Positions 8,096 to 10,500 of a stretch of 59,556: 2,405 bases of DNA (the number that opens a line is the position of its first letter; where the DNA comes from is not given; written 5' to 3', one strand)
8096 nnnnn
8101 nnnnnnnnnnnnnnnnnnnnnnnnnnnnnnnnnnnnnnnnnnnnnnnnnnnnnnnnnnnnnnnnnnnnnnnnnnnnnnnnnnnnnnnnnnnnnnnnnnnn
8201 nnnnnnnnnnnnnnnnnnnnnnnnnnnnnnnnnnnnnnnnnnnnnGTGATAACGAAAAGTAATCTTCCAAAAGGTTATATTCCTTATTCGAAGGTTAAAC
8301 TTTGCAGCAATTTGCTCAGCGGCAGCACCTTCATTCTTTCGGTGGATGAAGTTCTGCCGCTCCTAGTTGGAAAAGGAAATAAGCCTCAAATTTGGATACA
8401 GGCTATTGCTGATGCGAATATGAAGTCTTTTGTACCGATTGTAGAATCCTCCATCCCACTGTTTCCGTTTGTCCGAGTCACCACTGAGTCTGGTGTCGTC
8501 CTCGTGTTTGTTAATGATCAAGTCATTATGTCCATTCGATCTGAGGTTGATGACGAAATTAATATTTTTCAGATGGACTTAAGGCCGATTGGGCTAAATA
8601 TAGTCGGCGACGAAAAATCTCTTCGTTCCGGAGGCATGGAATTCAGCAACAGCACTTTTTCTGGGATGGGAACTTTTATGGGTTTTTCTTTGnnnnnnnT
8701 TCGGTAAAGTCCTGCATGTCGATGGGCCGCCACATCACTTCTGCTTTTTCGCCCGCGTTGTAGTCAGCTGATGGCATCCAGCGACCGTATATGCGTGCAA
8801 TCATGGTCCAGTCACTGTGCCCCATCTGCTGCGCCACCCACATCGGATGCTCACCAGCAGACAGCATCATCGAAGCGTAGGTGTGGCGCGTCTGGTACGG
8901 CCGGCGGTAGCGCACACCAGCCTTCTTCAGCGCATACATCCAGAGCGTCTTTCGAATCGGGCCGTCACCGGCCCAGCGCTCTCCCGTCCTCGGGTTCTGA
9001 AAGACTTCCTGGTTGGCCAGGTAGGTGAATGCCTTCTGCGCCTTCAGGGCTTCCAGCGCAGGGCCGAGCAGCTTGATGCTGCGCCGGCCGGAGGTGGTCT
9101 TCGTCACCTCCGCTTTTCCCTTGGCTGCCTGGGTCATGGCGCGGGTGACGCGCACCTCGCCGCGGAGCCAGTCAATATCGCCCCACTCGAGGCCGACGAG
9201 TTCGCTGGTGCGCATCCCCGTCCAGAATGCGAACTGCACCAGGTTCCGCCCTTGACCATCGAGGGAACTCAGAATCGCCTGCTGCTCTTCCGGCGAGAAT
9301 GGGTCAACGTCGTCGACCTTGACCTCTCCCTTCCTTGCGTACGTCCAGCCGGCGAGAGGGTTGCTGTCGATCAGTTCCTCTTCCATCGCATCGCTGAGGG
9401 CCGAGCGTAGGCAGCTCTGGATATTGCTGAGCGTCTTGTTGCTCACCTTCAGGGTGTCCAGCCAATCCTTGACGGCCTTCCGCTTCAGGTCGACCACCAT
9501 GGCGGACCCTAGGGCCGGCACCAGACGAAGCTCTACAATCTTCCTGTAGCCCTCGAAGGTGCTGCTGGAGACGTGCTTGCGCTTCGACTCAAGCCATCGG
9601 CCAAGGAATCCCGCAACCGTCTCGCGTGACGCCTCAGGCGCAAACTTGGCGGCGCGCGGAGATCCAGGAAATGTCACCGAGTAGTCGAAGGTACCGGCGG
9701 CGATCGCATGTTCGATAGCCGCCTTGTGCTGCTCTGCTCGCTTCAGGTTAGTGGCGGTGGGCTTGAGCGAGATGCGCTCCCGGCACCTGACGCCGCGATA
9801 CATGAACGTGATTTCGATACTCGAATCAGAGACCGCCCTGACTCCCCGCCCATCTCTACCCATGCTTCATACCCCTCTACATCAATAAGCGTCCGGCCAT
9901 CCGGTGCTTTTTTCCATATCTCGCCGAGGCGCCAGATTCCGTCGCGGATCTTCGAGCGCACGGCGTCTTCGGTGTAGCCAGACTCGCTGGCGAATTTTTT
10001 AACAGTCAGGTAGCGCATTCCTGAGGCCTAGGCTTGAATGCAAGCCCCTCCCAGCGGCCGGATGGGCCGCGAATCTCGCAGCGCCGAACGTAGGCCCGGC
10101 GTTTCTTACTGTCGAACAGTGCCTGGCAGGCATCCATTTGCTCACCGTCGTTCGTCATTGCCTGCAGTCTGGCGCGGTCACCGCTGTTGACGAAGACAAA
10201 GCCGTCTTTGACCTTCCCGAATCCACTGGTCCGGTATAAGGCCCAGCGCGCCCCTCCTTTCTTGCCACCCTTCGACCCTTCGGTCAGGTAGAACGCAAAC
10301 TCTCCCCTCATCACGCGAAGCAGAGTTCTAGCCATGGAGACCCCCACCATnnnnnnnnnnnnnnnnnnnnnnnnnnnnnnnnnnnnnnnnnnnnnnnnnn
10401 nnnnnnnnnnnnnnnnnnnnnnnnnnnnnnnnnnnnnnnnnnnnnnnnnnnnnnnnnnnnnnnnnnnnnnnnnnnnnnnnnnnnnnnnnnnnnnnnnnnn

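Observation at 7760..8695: Promoter-equipped, low-GC two-gene cassette between attL and int: candidate new phage-defence/exclusion module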

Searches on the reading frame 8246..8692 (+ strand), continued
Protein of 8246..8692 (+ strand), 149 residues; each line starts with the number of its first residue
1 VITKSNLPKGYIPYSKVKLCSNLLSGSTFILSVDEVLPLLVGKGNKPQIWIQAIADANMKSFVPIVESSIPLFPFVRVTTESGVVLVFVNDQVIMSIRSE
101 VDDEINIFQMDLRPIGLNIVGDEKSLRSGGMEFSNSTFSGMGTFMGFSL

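Call 82: fold_search(model_id=the predicted structure, library=pdb)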
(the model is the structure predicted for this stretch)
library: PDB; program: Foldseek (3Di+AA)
matches with E <= 10: 359; with E <= 0.001: 0
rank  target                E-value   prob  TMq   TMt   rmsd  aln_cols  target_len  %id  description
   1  2fkg                  2.5e-01  0.21  0.24  0.13  14.1       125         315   11  The Crystal Structure of Engineered OspA (released 2006-11-21)
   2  3ec5                  4.6e-01  0.18  0.24  0.13  14.2       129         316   10  The crystal structure of Thioflavin-T (ThT) binding OspA mutant (released 2009-02-03)
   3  5b2a                  5.4e-01  0.15  0.24  0.16  14.0       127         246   10  Crystal structure of a mutant of OspA (released 2017-01-18)
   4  7wb4_h                5.7e-01  0.28  0.20  0.11  12.3        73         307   15  Cryo-EM structure of the NR subunit from X. laevis NPC (released 2022-03-02)
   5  6iei                  6.3e-01  0.20  0.24  0.15  18.7        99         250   15  Loop deletion and proline insertion mutant (deleting six residues and inserted five proline residues) (released 2019-07-03)
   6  6ics                  7.0e-01  0.16  0.24  0.16  11.1       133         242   10  Loop deletion mutant (deleting four residues) (released 2019-07-03)
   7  6ais                  7.0e-01  0.16  0.24  0.16  10.9       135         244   11  Loop deletion mutant (deleting two residues) (released 2019-07-03)
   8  2oy7                  7.0e-01  0.14  0.24  0.13  14.5       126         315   13  The crystal structure of OspA mutant (released 2008-03-04)
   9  6h0f_J                7.0e-01  0.09  0.20  0.04  15.2       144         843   10  Structure of DDB1-CRBN-pomalidomide complex bound to IKZF1(ZF2) (released 2018-11-07)
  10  7r5k_N0               7.4e-01  0.20  0.20  0.11  12.5        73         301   14  Human nuclear pore complex (constricted) (released 2022-06-22)
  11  7tdz_G                7.8e-01  0.21  0.20  0.11  12.4        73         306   14  Cryo-EM model of protomer of the cytoplasmic ring of the nuclear pore complex from Xenopus laevis (released 2022-06-22)
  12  7wb4_H                9.2e-01  0.20  0.20  0.11  12.3        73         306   15  Cryo-EM structure of the NR subunit from X. laevis NPC (released 2022-03-02)
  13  1vkd_A                9.2e-01  0.16  0.19  0.10   9.4        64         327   14  Crystal structure of a predicted glycosidase (tm1225) from thermotoga maritima msb8 at 2.10 A resolution (released 2004-05-25)
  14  8tvd_C                9.7e-01  0.11  0.24  0.16  14.0       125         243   10  Fab 221-11 in complex with OspA (released 2024-08-28)
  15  9hpi_A                9.7e-01  0.09  0.21  0.05  15.8       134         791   10  Cryo-EM structure of DDB1dB-CRBN-MRT-0031619, conformation 1 (released 2025-12-03)
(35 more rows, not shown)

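Call 86: search_protein_families(library=pfam, proteins=[L051:2618-4174:+, L051:4164-4862:+, L051:2020-2625:+, L048:7549-7848:+, L073:5523-5966:+, L073:5095-5532:+, L054:1139-1966:+, L054:551-982:+, L026:8463-9389:+, L023:4268-5728:+], max_evalue=0.01)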
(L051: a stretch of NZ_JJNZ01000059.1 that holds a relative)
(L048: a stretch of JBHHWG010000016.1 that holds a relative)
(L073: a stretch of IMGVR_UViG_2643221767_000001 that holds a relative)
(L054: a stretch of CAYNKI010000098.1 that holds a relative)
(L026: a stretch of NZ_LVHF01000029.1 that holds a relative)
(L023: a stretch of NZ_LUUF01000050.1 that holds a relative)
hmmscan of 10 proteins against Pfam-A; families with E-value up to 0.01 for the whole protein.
L051:2618-4174:+ (519 aa): 3 families
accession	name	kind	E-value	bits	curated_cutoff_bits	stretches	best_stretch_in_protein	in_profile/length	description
PF13304.12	AAA_21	-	3.2e-17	64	27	1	298-409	169-304/304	AAA domain, putative AbiEii toxin, Type IV TA system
PF13175.12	AAA_15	-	1.4e-16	61.5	32.1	1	1-408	1-374/374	AAA ATPase domain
PF02463.25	SMC_N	-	0.00016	21.6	40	1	3-413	2-207/220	RecF/RecN/SMC N terminal domain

L051:4164-4862:+ (233 aa): 1 family
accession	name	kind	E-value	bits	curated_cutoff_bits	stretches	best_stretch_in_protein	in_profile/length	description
PF01844.29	HNH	-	0.0038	17.8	21.4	1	73-121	1-45/47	HNH endonuclease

L051:2020-2625:+ (202 aa): 0 families

L048:7549-7848:+ (100 aa): 0 families

L073:5523-5966:+ (148 aa): 0 families

L073:5095-5532:+ (146 aa): 1 family
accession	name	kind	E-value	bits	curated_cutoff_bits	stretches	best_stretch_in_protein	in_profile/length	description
PF08797.16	HIRAN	-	6e-09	36.1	24.7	1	30-83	20-73/96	HIRAN domain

L054:1139-1966:+ (276 aa): 2 families
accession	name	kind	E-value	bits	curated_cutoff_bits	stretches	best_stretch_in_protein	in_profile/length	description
PF08668.18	HDOD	-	5.8e-32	111.2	22.9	1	17-213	1-196/196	HDOD domain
PF01966.28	HD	-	7.2e-06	26.7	22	1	110-215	1-90/116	HD domain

L054:551-982:+ (144 aa): 0 families

L026:8463-9389:+ (309 aa): 1 family
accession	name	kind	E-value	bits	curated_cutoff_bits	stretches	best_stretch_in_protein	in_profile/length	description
PF11185.13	DUF2971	-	1.2e-06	30.2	22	1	131-221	1-89/89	Protein of unknown function (DUF2971)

L023:4268-5728:+ (487 aa): 3 families
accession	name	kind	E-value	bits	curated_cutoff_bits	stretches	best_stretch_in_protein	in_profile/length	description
PF01256.23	Carb_kinase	-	9.7e-66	222.1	27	1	245-482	1-240/242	NAD(P)H-hydrate dehydratase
PF03853.21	YjeF_N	-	1.8e-44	152.1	24.9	1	31-189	3-168/169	YjeF-related protein N-terminus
PF08543.17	Phos_pyr_kin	-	0.0066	16.3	27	0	334-452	97-223/246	Phosphomethylpyrimidine kinase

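Call 88: search_protein_families(library=ncbifam, proteins=[window:8246-8692:+], max_evalue=0.01)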
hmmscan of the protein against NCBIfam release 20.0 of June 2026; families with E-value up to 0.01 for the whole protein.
window:8246-8692:+ (149 aa): 0 families

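Call 89: search_solved_structures(query=A1, max_evalue=10)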
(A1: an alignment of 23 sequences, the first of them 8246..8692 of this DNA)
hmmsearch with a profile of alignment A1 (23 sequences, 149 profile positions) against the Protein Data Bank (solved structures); distinct sequences matched with E-value up to 10: 4.
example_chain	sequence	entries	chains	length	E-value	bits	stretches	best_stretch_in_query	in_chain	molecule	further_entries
8fg6_B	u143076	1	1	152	0.18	14.9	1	53-105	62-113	C104.1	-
1qvp_A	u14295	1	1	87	0.41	13.8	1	51-94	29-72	Diphtheria toxin repressor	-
1bym_A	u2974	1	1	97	0.52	13.5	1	51-94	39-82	PROTEIN (DIPHTHERIA TOXIN REPRESSOR)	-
1qw1_A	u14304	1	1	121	0.86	12.8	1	51-94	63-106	Diphtheria toxin repressor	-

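Call 101: find_related_loci(query=A1, collection=metagenome_contigs, flank=4000)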
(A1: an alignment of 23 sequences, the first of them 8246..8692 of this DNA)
Query A1 (149 aa) in metagenome_contigs; peptide patterns used: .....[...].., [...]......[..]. (x = any residue, [..] = any of these).
106 stretches matched a pattern; 62 encode a relative of the query (tblastn E <= 1e-3); 62 distinct loci.
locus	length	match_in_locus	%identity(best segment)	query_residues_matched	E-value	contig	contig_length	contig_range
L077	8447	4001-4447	99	1-149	5e-95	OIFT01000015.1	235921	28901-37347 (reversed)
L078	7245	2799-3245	99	1-149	5e-95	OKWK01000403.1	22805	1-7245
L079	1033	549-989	44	1-147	3e-45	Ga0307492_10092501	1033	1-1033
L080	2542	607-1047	45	1-147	1e-42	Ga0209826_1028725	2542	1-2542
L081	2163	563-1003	43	1-147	1e-42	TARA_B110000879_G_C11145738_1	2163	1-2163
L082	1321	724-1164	45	1-147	1e-43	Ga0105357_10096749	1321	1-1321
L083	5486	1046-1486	42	1-147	2e-41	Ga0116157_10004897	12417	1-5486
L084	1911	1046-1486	42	1-147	1e-41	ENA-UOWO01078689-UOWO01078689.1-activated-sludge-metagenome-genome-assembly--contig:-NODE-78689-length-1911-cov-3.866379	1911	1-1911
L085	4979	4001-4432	45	3-147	2e-40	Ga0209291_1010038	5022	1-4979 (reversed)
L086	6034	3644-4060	45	1-139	7e-40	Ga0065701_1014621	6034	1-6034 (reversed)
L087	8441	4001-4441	45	1-147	3e-39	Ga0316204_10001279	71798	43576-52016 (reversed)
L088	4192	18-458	44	1-147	2e-39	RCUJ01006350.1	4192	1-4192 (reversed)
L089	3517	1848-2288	44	1-147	2e-39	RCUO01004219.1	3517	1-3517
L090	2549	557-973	44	1-139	5e-39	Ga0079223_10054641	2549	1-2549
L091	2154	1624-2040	44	1-139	5e-39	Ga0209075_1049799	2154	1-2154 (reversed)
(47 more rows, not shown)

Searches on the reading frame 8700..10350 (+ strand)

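Call 47: search_protein_families(library=padloc, proteins=[L018:1980-2393:-, L018:2403-2846:-, L019:1210-1599:-, L019:1596-2213:-, L019:2210-2536:-], max_evalue=0.1)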
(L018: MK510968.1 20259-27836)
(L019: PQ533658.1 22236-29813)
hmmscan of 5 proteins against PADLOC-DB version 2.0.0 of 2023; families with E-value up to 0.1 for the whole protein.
L018:1980-2393:- (137 aa): 1 family
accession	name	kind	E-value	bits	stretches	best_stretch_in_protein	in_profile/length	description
PDLC03891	NsnC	-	8.8e-11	39.8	1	32-136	182-284/284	-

L018:2403-2846:- (147 aa): 0 families

L019:1210-1599:- (129 aa): 0 families

L019:1596-2213:- (205 aa): 0 families

L019:2210-2536:- (108 aa): 0 families

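Call 48: search_protein_families(library=pfam, proteins=[L018:1980-2393:-, L018:2403-2846:-, L019:1210-1599:-, L019:1596-2213:-, L019:2210-2536:-], max_evalue=0.1)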
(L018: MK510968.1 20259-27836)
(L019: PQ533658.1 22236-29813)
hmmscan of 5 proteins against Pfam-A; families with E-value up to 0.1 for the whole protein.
L018:1980-2393:- (137 aa): 0 families

L018:2403-2846:- (147 aa): 1 family
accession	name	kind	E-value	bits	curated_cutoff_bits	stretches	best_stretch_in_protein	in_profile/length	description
PF13274.11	SocA_Panacea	-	5e-25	89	25.7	1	28-120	1-112/113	Antitoxin SocA-like, Panacea domain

L019:1210-1599:- (129 aa): 1 family
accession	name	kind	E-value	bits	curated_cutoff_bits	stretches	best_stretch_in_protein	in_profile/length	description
PF22091.2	DUF6941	-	0.00016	22.5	27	1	11-119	4-117/125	Family of unknown function (DUF6941)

L019:1596-2213:- (205 aa): 4 families
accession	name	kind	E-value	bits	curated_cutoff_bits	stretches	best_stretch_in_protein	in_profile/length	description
PF15731.11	MqsA_antitoxin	-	1.8e-23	83.5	30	1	7-131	3-128/131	Antitoxin component of bacterial toxin-antitoxin system, MqsA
PF13560.12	HTH_31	-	0.024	15.4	27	1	79-110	8-39/64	Helix-turn-helix domain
PF01381.28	HTH_3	-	0.04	14.4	23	1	78-122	2-44/55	Helix-turn-helix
PF03960.21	ArsC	-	0.081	13.7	24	0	36-131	1-57/79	ArsC family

L019:2210-2536:- (108 aa): 1 family
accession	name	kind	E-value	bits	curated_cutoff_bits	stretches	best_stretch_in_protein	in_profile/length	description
PF15723.11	MqsR_toxin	-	0.00013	22.8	26.2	1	9-98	14-91/95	Motility quorum-sensing regulator, toxin of MqsA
